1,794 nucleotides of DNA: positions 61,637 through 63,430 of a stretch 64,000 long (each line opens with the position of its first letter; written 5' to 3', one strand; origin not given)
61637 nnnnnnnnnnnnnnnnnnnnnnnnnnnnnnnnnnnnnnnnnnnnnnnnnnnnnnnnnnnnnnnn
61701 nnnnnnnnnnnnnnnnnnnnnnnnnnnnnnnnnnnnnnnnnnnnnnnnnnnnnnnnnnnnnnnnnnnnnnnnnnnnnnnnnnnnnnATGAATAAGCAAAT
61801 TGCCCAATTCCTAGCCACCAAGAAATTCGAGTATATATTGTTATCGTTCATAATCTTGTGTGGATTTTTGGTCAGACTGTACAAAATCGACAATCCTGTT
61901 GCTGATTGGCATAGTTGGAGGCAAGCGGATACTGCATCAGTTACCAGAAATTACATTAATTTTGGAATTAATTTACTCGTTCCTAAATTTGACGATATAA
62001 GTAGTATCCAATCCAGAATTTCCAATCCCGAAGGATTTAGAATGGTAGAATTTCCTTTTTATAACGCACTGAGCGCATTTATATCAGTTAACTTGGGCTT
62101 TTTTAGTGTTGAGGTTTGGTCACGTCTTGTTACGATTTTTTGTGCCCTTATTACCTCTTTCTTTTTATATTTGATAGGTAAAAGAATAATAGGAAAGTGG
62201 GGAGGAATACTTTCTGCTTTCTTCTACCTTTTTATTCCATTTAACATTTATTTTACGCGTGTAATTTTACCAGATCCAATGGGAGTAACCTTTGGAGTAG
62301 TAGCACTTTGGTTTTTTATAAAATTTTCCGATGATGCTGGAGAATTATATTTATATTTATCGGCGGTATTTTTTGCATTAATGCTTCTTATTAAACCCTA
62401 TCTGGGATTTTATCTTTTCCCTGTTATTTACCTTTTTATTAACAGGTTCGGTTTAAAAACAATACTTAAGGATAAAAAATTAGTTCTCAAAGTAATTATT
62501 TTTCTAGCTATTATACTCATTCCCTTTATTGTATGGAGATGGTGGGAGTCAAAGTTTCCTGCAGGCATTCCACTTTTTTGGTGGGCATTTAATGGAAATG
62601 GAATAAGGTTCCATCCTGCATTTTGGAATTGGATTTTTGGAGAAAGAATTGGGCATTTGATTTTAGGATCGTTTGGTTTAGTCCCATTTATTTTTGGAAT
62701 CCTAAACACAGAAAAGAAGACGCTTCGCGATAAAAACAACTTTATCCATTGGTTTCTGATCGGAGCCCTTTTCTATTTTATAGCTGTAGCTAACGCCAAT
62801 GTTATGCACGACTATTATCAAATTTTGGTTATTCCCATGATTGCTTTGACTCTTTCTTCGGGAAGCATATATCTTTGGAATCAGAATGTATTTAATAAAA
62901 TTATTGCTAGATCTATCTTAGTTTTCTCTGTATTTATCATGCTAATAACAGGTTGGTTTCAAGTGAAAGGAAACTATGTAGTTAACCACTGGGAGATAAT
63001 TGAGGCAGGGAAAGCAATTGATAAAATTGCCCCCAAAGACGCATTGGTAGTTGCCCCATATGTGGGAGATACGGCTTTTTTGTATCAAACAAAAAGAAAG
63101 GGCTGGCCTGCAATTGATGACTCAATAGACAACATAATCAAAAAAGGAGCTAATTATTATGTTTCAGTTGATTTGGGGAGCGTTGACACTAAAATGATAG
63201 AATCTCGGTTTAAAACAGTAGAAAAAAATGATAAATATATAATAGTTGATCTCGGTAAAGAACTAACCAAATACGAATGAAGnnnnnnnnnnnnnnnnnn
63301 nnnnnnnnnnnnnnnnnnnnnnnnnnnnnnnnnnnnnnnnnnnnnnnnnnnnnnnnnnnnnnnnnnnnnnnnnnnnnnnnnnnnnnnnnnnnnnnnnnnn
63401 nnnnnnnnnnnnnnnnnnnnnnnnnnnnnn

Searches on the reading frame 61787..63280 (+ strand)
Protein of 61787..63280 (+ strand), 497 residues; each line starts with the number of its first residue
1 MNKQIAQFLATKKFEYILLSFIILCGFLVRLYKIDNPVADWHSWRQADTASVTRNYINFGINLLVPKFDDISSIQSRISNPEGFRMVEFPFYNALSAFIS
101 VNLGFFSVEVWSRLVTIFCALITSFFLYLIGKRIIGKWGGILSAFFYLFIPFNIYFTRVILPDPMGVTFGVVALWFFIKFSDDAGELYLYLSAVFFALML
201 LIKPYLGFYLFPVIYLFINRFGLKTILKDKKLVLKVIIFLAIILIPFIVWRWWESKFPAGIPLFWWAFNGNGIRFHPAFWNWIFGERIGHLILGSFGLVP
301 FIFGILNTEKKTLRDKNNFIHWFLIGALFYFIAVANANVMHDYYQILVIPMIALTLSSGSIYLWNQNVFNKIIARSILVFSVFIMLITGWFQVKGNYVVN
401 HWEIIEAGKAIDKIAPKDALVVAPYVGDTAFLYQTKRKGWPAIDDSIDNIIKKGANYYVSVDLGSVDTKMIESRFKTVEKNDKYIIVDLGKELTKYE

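Call 30: search_protein_families(library=pfam, proteins=[window:61787-63280:+], max_evalue=0.001)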
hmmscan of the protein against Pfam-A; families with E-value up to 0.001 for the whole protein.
window:61787-63280:+ (497 aa): 2 families
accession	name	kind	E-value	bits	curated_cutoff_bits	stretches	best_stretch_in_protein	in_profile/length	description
PF13231.12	PMT_2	-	4.9e-16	59.8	26.1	1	109-250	21-160/160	Dolichyl-phosphate-mannose-protein mannosyltransferase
PF02366.24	PMT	-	3.2e-06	27.3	22.7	1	92-249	62-232/245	Dolichyl-phosphate-mannose-protein mannosyltransferase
